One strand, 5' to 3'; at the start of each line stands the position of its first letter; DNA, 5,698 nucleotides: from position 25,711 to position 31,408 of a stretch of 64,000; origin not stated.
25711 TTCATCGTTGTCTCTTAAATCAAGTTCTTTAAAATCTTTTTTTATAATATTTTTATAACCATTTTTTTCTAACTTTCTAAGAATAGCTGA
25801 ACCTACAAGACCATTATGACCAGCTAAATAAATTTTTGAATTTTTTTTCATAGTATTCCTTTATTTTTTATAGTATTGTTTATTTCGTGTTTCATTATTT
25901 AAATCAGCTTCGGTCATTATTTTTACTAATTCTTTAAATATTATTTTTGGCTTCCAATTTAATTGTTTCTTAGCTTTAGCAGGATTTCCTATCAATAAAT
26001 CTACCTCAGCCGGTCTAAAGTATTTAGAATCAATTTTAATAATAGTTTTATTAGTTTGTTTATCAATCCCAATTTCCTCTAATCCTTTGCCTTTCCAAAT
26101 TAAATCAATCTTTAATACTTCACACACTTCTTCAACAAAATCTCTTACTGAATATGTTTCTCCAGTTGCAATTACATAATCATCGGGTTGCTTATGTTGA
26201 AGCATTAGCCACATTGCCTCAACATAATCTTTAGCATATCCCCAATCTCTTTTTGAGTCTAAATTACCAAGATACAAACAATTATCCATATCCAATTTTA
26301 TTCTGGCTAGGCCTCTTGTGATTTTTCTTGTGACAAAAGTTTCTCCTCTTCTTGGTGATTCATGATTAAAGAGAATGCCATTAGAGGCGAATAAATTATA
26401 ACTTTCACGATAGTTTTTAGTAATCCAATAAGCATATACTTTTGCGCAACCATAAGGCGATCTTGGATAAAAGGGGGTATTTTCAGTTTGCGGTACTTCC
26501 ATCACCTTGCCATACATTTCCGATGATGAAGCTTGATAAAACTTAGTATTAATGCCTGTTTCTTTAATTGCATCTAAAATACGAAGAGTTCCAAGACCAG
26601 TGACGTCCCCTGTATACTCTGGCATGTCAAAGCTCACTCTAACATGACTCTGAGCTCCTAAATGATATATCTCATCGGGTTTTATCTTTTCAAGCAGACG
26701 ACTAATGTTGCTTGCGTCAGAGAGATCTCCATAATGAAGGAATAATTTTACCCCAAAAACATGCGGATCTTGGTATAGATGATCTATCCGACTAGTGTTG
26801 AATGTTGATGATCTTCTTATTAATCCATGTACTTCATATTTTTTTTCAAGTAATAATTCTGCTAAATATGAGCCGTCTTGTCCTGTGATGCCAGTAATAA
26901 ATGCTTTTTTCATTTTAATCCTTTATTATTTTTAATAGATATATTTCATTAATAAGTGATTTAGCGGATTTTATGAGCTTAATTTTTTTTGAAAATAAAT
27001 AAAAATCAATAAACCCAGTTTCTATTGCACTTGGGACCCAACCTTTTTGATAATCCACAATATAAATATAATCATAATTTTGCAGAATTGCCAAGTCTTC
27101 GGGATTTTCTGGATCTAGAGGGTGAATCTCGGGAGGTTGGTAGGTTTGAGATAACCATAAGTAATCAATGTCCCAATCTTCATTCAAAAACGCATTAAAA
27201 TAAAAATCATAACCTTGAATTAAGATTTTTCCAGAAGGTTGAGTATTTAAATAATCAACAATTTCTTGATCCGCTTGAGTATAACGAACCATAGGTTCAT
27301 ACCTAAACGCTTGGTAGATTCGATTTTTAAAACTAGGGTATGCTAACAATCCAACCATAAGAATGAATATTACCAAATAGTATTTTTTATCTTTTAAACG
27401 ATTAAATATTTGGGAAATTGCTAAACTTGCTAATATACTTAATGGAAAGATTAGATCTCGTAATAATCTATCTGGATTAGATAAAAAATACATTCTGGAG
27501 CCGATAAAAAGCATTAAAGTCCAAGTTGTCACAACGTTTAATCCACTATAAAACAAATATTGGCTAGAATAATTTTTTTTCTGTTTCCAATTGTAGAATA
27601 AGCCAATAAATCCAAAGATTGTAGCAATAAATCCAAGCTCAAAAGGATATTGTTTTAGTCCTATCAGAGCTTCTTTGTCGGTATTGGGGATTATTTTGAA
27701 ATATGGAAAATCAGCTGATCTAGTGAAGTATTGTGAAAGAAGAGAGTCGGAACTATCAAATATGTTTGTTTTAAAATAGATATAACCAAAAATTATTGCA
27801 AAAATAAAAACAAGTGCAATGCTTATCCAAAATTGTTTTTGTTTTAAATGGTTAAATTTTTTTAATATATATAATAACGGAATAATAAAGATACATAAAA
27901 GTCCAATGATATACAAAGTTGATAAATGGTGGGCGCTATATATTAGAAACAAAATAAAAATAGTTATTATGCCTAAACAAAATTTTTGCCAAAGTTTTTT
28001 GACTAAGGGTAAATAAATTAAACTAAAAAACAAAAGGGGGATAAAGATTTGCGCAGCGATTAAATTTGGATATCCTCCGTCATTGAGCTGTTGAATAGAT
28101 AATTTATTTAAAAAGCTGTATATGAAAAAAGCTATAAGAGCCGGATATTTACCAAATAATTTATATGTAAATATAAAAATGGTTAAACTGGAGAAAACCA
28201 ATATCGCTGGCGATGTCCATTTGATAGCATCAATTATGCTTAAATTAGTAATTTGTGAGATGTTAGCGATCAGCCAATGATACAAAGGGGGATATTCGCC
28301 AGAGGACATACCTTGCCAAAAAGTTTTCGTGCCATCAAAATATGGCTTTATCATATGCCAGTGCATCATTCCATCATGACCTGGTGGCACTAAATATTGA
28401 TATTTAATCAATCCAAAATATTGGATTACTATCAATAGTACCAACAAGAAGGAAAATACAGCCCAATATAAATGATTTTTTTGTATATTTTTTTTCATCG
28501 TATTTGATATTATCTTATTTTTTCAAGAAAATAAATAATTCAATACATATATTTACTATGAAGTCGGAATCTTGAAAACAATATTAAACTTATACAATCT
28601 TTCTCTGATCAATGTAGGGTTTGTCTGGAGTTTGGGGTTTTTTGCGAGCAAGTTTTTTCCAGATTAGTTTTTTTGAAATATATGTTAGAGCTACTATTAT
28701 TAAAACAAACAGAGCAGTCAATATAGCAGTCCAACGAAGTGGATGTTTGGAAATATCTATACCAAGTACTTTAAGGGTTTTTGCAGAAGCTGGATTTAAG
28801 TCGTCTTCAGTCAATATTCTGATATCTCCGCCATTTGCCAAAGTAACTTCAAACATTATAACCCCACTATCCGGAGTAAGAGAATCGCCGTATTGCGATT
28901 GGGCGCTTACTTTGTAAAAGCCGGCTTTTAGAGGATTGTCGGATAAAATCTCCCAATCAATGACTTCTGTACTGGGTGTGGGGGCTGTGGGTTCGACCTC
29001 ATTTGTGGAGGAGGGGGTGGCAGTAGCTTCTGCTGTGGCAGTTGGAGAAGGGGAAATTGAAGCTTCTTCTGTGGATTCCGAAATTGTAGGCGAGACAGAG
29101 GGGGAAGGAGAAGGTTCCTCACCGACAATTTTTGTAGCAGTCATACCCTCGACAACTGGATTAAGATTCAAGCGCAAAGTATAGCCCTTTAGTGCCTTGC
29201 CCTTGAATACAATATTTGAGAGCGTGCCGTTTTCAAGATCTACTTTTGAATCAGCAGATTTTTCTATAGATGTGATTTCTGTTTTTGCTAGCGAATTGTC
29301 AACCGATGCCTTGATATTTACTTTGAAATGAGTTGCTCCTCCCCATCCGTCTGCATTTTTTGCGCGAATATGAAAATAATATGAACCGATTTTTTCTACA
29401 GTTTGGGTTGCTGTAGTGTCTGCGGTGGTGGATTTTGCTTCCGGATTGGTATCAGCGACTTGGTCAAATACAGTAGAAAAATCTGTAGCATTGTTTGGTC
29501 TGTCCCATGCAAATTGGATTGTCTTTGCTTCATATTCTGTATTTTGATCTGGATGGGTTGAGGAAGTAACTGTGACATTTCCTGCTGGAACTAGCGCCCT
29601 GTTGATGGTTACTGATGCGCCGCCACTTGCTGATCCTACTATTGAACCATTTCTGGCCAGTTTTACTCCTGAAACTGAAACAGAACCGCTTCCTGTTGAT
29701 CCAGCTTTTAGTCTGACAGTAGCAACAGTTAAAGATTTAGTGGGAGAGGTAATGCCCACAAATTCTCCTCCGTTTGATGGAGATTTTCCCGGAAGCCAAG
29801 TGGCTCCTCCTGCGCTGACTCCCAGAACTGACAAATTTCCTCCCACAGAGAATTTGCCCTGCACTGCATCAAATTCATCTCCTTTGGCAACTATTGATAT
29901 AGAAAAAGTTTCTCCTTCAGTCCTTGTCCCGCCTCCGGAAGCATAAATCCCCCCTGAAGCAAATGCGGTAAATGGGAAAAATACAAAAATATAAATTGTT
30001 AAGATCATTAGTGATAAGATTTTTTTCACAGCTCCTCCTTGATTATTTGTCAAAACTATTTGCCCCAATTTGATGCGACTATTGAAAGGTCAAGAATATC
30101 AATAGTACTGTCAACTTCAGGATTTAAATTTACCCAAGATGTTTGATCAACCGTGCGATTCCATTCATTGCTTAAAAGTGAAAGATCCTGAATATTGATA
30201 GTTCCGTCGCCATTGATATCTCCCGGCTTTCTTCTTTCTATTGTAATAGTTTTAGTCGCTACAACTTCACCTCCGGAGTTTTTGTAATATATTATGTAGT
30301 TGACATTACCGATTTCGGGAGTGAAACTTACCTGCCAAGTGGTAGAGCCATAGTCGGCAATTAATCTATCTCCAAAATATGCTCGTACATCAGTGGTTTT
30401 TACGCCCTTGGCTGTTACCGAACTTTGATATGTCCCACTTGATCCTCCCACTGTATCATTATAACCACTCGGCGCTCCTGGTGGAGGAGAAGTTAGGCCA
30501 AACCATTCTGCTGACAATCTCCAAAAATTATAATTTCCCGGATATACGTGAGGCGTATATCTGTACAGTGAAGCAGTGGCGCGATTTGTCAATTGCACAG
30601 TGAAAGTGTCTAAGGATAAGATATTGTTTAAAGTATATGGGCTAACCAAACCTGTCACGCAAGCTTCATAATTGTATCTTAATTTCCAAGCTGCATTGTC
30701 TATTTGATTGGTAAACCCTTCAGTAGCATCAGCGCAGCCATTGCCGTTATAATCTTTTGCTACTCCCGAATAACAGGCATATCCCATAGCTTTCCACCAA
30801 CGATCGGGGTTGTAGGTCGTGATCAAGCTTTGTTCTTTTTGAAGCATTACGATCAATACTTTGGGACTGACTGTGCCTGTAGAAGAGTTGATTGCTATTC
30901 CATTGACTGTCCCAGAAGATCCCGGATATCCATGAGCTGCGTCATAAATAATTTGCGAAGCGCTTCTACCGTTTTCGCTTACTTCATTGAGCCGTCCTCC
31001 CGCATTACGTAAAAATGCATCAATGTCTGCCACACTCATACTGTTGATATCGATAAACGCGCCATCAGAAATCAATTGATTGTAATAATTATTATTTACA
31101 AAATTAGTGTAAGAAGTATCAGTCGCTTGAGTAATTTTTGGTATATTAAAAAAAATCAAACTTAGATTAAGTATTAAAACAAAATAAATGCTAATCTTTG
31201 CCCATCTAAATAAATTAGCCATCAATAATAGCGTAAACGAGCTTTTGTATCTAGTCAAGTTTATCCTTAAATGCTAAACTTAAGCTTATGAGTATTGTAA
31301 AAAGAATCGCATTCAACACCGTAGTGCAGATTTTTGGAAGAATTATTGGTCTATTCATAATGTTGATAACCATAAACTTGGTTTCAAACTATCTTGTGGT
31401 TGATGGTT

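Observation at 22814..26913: GDP-mannose-derived 3,6-dideoxyhexose (colitose-like) cassette: Gmd + His-variant DegT enzyme + Fcl/ColC + extra SDR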

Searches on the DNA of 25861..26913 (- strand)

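Call 19: search_dna_similar(query=window:25861-26913:-, collection=ecoli_genomes, mode=distant, max_evalue=0.00001, max_rows=15)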
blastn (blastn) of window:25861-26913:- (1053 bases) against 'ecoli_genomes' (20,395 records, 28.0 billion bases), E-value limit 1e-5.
Records with a match: 1069; places in all: 1076; records where one place covers at least 80% of the query: 0.
Genomes with a match: 1069 of 5426; with a place that covers at least 80% of the query: 0. Places per genome that has any: lowest 1, median 1, highest 2. On chromosomes: 1074 places; on plasmids: 2.
Best place of each record, by identity: 60-80% 1069.
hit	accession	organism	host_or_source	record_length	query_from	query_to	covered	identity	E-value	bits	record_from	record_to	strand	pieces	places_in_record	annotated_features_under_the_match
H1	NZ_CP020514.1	Escherichia coli strain 219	Homo sapiens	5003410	4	782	74%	68.3%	6e-67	264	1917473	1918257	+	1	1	gmd: GDP-mannose 4,6-dehydratase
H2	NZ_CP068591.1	Escherichia coli strain EF7-18-58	Gallus gallus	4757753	4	782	74%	68.3%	6e-67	264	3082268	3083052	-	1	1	gmd: GDP-mannose 4,6-dehydratase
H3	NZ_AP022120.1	Escherichia coli strain WP5-W18-ESBL-11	-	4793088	4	782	74%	68.3%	6e-67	264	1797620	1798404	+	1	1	gmd: GDP-mannose 4,6-dehydratase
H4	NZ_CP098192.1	Escherichia coli strain Z0117EC0116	Canis lupus familiaris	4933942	4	782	74%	68.3%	6e-67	264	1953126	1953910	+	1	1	gmd: GDP-mannose 4,6-dehydratase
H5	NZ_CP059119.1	Escherichia coli strain Ec42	Homo sapiens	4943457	4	782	74%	68.3%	6e-67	264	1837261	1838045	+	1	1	gmd: GDP-mannose 4,6-dehydratase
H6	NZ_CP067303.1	Escherichia coli strain ABW_A32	waste water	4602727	4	782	74%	68.3%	6e-67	264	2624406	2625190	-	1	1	gmd: GDP-mannose 4,6-dehydratase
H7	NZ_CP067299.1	Escherichia coli strain ABW_A33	waste water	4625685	4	782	74%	68.3%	6e-67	264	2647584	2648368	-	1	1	gmd: GDP-mannose 4,6-dehydratase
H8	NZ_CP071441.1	Escherichia coli strain EcPF20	Homo sapiens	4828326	4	782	74%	68.3%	6e-67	264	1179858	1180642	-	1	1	gmd: GDP-mannose 4,6-dehydratase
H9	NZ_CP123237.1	Escherichia coli strain 4588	Homo sapiens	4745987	4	782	74%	68.3%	6e-67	264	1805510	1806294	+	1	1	gmd: GDP-mannose 4,6-dehydratase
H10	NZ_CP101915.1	Escherichia coli strain Evo1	missing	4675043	4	782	74%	68.3%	6e-67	264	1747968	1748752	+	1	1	gmd: GDP-mannose 4,6-dehydratase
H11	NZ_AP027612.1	Escherichia coli strain LR-72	Homo sapiens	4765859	4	782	74%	68.3%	6e-67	264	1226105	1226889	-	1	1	gmd: GDP-mannose 4,6-dehydratase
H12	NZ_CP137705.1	Escherichia coli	missing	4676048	4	782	74%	68.3%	6e-67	264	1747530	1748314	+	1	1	gmd: GDP-mannose 4,6-dehydratase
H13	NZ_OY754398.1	Escherichia coli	-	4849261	4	782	74%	68.3%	6e-67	264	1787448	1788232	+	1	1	gmd: GDP-mannose 4,6-dehydratase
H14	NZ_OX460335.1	Escherichia coli strain EC0880B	Derived from parental isolate EC0880B ...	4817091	4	782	74%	68.3%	6e-67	264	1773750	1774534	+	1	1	gmd: GDP-mannose 4,6-dehydratase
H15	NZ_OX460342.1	Escherichia coli strain EC0880B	Derived from parental isolate EC0880B ...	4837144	4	782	74%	68.3%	6e-67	264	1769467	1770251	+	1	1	gmd: GDP-mannose 4,6-dehydratase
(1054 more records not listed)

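Call 20: get_annotated_region(hit=H1, flank=8000)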
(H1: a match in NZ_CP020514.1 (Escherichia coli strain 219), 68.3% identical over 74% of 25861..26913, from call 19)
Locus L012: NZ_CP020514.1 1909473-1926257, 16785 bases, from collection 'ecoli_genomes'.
description: Escherichia coli strain 219 chromosome, complete genome
organism: Escherichia coli strain 219 (NCBI taxid 562)
replicon: chromosome; assembly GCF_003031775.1
host: Homo sapiens; source: blood; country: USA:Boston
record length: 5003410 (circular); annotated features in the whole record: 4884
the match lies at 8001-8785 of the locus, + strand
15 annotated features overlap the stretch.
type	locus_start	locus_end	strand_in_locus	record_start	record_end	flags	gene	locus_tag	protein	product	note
CDS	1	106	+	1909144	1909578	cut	-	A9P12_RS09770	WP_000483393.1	hypothetical protein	Wzb shows phosphatase activity towards the autophosphorylated Wzc protein, which induces colanic acid biosynthesis; ...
CDS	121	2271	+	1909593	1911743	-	-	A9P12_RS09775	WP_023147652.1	polysaccharide biosynthesis tyrosine autokinase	-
CDS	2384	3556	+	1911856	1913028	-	-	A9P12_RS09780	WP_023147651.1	polysaccharide biosynthesis C-terminal domain-containing protein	-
CDS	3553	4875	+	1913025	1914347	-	-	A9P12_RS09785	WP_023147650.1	O-antigen polymerase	-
CDS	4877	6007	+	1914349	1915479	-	-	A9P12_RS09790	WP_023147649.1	glycosyltransferase family 4 protein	-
CDS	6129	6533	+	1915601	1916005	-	-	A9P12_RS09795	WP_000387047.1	acyltransferase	-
CDS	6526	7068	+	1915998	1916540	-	-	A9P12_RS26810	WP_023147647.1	putative colanic acid biosynthesis acetyltransferase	-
CDS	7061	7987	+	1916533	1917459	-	-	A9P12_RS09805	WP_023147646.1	glycosyltransferase family 2 protein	-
CDS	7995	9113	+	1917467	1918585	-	gmd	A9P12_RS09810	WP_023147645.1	GDP-mannose 4,6-dehydratase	-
CDS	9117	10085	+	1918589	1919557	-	fcl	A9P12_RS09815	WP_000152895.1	GDP-L-fucose synthase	-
CDS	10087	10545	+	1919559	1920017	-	-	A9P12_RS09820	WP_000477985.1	GDP-mannose mannosyl hydrolase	-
CDS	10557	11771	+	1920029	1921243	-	-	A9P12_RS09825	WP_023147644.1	glycosyltransferase WbuB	-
CDS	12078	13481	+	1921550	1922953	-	wcaJ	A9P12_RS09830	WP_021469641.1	undecaprenyl-phosphate glucose phosphotransferase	-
CDS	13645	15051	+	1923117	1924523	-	gndA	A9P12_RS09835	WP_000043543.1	NADP-dependent phosphogluconate dehydrogenase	-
CDS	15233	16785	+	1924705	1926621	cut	-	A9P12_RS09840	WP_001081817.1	right-handed parallel beta-helix repeat-containing protein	-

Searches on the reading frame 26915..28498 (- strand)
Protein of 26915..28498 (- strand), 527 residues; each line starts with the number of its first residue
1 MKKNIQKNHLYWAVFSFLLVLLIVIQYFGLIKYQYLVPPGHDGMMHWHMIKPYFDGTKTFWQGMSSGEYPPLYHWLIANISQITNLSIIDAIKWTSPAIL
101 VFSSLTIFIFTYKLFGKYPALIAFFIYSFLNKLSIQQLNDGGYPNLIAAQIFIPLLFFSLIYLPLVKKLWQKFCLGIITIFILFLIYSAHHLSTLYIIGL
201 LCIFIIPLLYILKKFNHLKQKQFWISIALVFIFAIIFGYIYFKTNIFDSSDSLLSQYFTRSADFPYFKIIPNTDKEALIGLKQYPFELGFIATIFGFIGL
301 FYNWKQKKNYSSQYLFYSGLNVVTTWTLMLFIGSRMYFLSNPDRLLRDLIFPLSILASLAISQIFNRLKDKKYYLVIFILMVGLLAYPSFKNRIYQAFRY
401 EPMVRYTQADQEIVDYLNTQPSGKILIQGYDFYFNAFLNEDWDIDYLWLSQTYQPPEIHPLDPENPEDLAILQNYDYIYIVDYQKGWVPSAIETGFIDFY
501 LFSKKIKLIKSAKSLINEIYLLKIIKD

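Call 3: search_protein_families(library=ncbifam, proteins=[window:26915-28498:-], max_evalue=0.001)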
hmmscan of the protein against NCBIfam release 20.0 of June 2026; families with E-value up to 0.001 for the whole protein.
window:26915-28498:- (527 aa): 0 families

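Call 4: search_protein_families(library=pfam, proteins=[window:26915-28498:-], max_evalue=0.001)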
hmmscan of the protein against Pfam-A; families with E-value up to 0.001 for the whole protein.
window:26915-28498:- (527 aa): 1 family
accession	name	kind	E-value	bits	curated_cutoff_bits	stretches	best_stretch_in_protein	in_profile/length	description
PF20176.3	DUF6541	-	4.7e-07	28.9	29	1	61-365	151-453/646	Family of unknown function (DUF6541)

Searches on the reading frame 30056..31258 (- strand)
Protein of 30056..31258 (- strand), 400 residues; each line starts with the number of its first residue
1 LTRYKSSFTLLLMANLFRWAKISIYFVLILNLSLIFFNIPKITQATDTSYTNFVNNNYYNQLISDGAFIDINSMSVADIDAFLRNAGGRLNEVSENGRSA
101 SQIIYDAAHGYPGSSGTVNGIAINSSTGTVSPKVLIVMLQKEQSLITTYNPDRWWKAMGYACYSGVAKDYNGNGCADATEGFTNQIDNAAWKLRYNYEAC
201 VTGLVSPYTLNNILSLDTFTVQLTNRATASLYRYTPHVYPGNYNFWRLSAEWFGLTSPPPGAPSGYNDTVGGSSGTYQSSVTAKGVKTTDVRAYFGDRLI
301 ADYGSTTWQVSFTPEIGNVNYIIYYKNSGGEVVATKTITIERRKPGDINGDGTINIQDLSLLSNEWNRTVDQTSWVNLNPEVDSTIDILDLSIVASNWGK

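Call 83: search_protein_families(library=pfam, proteins=[window:30056-31258:-], max_evalue=0.05)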
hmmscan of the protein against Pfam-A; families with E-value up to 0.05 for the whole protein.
window:30056-31258:- (400 aa): 1 family
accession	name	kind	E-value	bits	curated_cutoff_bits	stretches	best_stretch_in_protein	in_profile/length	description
PF00404.24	Dockerin_1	-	3e-05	24.5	22.9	1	345-395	1-53/57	Dockerin type I domain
